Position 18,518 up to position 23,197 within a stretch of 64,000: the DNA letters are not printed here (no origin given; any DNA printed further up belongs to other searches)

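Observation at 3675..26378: Compact hybrid NRPS-PKS assembly line with lipo-initiation-type starter C domain, one ketide insertion and a coupled decarboxylase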

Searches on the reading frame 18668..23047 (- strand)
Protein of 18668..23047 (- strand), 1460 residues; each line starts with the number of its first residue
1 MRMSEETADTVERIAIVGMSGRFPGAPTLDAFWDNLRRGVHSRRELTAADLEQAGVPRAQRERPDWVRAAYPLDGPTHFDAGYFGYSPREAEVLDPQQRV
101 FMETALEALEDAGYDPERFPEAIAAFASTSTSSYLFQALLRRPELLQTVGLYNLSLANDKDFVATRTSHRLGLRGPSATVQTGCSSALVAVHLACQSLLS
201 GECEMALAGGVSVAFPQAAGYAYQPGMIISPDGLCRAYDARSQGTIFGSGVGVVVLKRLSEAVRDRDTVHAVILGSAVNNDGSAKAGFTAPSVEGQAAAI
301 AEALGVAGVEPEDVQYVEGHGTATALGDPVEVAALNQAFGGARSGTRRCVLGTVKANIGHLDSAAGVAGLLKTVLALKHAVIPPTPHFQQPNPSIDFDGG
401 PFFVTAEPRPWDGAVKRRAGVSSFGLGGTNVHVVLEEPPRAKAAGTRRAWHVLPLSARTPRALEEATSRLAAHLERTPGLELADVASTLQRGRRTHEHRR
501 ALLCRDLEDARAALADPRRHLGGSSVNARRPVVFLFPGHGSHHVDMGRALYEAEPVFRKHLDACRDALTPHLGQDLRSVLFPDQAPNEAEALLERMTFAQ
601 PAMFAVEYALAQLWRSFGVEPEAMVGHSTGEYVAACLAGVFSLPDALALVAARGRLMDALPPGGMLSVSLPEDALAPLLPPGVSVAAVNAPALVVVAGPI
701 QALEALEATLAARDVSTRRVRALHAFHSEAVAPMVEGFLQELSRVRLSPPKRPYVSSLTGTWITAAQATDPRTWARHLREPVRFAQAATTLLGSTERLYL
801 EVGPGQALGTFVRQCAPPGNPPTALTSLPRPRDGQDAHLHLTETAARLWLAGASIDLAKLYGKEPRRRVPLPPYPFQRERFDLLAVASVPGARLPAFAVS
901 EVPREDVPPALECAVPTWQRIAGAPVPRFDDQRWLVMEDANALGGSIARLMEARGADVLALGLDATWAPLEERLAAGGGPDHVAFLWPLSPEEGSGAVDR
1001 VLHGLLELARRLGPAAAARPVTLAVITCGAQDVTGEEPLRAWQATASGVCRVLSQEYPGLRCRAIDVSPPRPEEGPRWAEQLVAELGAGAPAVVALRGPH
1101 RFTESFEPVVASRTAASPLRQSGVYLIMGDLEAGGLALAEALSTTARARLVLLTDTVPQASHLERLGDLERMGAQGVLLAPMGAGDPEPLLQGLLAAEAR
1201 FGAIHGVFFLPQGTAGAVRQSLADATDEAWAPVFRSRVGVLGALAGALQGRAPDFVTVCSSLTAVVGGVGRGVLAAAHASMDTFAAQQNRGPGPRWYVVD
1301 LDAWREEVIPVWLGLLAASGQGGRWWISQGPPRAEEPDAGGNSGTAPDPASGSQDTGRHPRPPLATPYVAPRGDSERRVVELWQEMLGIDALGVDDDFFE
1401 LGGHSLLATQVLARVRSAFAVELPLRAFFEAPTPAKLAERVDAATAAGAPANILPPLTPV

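Call 38: find_homologous_proteins(query=window:18668-23047:-, max_evalue=1e-100)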
Query window:18668-23047:- (1460 aa): 7976 proteins with E <= 1e-100 among 8000 candidates; the best 120 are listed.
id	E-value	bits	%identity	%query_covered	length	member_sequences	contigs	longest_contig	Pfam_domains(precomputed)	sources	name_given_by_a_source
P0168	0.0e+0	2383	81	93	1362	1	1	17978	PF08659.17,PF22336.3,PF00109.33,PF22621.3,PF00108.30,PF02801.29,PF16197.12,PF00698.27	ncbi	ncbi:type I polyketide synthase, partial [Corallococcus llansteffanensis]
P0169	0.0e+0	1962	42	98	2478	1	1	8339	PF08659.17,PF22336.3,PF00109.33,PF21394.4,PF22621.3,PF00550.32,PF13561.13,PF00106.32,PF02801.29,PF16197.12,PF00698.27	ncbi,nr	ncbi:MAG: acyltransferase domain-containing protein, partial [bacterium]|nr:acyltransferase domain-c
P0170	0.0e+0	1892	47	63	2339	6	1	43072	PF22336.3,PF00109.33,PF22621.3,PF00550.32,PF00108.30,PF00975.27,PF02801.29,PF16197.12,PF00698.27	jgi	jgi:acyl transferase domain-containing protein/pimeloyl-ACP methyl ester carboxylesterase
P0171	0.0e+0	1864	50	59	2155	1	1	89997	PF22336.3,PF00109.33,PF22621.3,PF00550.32,PF00108.30,PF02801.29,PF16197.12,PF00698.27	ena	-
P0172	0.0e+0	1857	42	90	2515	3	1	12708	PF08659.17,PF22336.3,PF00109.33,PF21394.4,PF22621.3,PF00550.32,PF00108.30,PF00106.32,PF02801.29,PF16197.12,PF00698.27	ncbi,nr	ncbi:MAG: hypothetical protein QOJ16_1748, partial [Acidobacteriota bacterium]|nr:hypothetical prote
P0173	0.0e+0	1839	60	100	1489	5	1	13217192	PF08659.17,PF22336.3,PF00109.33,PF22621.3,PF00550.32,PF13561.13,PF02801.29,PF16197.12,PF00698.27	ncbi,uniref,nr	ncbi:acyltransferase domain-containing protein [Archangium minus]|uniref:Acyltransferase domain-cont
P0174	0.0e+0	1833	47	60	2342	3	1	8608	PF22336.3,PF00109.33,PF22621.3,PF00550.32,PF00108.30,PF00975.27,PF02801.29,PF16197.12,PF00698.27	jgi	-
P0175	0.0e+0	1827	40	98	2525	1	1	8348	PF08659.17,PF22336.3,PF00109.33,PF21394.4,PF22621.3,PF00550.32,PF13561.13,PF00108.30,PF02801.29,PF16197.12,PF00698.27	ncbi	ncbi:MAG: type I polyketide synthase, partial [Acidobacteriota bacterium]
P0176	0.0e+0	1825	60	98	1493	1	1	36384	PF08659.17,PF22336.3,PF00109.33,PF22621.3,PF00550.32,PF13561.13,PF00108.30,PF02801.29,PF16197.12,PF00698.27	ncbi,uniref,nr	ncbi:type I polyketide synthase [Vitiosangium sp. GDMCC 1.1324]|uniref:type I polyketide synthase n=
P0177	0.0e+0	1812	60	98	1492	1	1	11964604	PF08659.17,PF22336.3,PF00109.33,PF22621.3,PF00550.32,PF13561.13,PF00106.32,PF02801.29,PF16197.12,PF00698.27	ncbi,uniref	ncbi:SDR family oxidoreductase [Archangium gephyra]|uniref:type I polyketide synthase n=1 Tax=Archan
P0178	0.0e+0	1801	59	100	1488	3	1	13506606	PF08659.17,PF22336.3,PF00109.33,PF22621.3,PF00550.32,PF13561.13,PF00106.32,PF02801.29,PF16197.12,PF00698.27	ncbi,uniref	ncbi:beta-ketoacyl synthase N-terminal-like domain-containing protein [Archangium lansingense]|unire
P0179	0.0e+0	1745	42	98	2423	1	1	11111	PF08659.17,PF22336.3,PF00109.33,PF21394.4,PF22621.3,PF00550.32,PF13561.13,PF00108.30,PF16197.12,PF00698.27,PF00106.32,PF02801.29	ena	-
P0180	0.0e+0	1734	58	98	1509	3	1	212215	PF08659.17,PF22336.3,PF00109.33,PF22621.3,PF00550.32,PF00108.30,PF02801.29,PF16197.12,PF00698.27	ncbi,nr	ncbi:acyltransferase domain-containing protein [Myxococcaceae bacterium JPH2]|nr:acyltransferase dom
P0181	0.0e+0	1711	39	98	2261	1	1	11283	PF08659.17,PF22336.3,PF00109.33,PF21394.4,PF22621.3,PF00550.32,PF13561.13,PF00108.30,PF16197.12,PF00698.27,PF00106.32,PF02801.29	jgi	jgi:acyl transferase domain-containing protein/acyl carrier protein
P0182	0.0e+0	1629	39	98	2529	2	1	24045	PF08659.17,PF22336.3,PF00109.33,PF22621.3,PF00550.32,PF13561.13,PF00108.30,PF00106.32,PF02801.29,PF16197.12,PF00698.27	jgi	jgi:acyl transferase domain-containing protein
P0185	0.0e+0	1597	55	98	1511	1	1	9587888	PF08659.17,PF22336.3,PF00109.33,PF21394.4,PF22621.3,PF00550.32,PF00108.30,PF02801.29,PF16197.12,PF00698.27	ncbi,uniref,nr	ncbi:malonyl CoA-acyl carrier protein transacylase [Corallococcus coralloides]|uniref:Phenolphthioce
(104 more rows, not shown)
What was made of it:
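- Proteins of that paralogous KS-AT-KR-ACP type are widespread in Corallococcus (call 38).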

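Call 39: find_encoding_contigs(protein=P0173, flank=10000, max_places=2)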
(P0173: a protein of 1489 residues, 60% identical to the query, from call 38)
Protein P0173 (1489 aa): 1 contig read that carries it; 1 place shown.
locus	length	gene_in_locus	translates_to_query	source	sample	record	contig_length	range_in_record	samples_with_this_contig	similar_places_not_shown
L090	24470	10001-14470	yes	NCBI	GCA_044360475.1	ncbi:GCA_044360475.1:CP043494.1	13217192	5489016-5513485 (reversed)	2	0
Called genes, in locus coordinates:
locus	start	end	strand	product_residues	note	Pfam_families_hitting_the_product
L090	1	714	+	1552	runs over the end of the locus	PF00109:ketoacyl-synt, PF02801:Ketoacyl-synt_C, PF16197:KAsynt_C_assoc, PF22336:RhiE-like_linker, PF22621:CurL-like_PKS_C, PF00698:Acyl_transf_1, PF21394:Beta-ketacyl_N, PF08659:KR, +3 more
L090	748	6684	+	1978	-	PF00109:ketoacyl-synt, PF02801:Ketoacyl-synt_C, PF16197:KAsynt_C_assoc, PF22336:RhiE-like_linker, PF22621:CurL-like_PKS_C, PF00698:Acyl_transf_1, PF21394:Beta-ketacyl_N, PF08659:KR, +5 more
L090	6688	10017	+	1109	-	PF00668:Condensation, PF00501:AMP-binding, PF13193:AMP-binding_C, PF00550:PP-binding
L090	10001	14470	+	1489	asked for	PF00109:ketoacyl-synt, PF02801:Ketoacyl-synt_C, PF16197:KAsynt_C_assoc, PF22336:RhiE-like_linker, PF22621:CurL-like_PKS_C, PF00698:Acyl_transf_1, PF08659:KR, PF00550:PP-binding, +1 more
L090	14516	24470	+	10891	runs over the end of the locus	-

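Call 40: find_encoding_contigs(protein=P0185, flank=10000, max_places=2)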
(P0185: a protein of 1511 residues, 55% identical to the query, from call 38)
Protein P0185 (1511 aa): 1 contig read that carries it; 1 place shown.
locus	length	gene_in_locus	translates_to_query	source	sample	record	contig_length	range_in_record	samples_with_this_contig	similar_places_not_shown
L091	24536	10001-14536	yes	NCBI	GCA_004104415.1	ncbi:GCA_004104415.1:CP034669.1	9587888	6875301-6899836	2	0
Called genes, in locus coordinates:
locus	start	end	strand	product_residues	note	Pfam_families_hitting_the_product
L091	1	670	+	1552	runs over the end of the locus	PF00109:ketoacyl-synt, PF02801:Ketoacyl-synt_C, PF16197:KAsynt_C_assoc, PF22336:RhiE-like_linker, PF22621:CurL-like_PKS_C, PF00698:Acyl_transf_1, PF08659:KR, PF00550:PP-binding, +2 more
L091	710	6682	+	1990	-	PF00109:ketoacyl-synt, PF02801:Ketoacyl-synt_C, PF16197:KAsynt_C_assoc, PF22336:RhiE-like_linker, PF22621:CurL-like_PKS_C, PF00698:Acyl_transf_1, PF21394:Beta-ketacyl_N, PF08659:KR, +3 more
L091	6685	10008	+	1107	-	PF00668:Condensation, PF00501:AMP-binding, PF13193:AMP-binding_C, PF00550:PP-binding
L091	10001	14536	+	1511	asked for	PF00109:ketoacyl-synt, PF02801:Ketoacyl-synt_C, PF16197:KAsynt_C_assoc, PF22336:RhiE-like_linker, PF22621:CurL-like_PKS_C, PF00698:Acyl_transf_1, PF08659:KR, PF00550:PP-binding, +2 more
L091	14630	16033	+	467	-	PF05977:MFS_3, PF07690:MFS_1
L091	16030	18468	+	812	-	PF01804:Penicil_amidase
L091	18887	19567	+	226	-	PF00027:cNMP_binding, PF13545:HTH_Crp_2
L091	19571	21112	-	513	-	PF16697:Yop-YscD_cpl, PF00498:FHA, PF01590:GAF, PF13185:GAF_2, PF13492:GAF_3, PF00211:Guanylate_cyc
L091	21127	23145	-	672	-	PF00069:Pkinase, PF06293:Kdo, PF07714:PK_Tyr_Ser-Thr, PF00072:Response_reg, PF00211:Guanylate_cyc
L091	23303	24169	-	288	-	PF02146:SIR2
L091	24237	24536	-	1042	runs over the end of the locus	PF00069:Pkinase, PF07714:PK_Tyr_Ser-Thr, PF13424:TPR_12, PF24885:TPR_NPHP3, PF13424:TPR_12, PF17874:TPR_MalT, PF13374:TPR_10, PF13424:TPR_12, +8 more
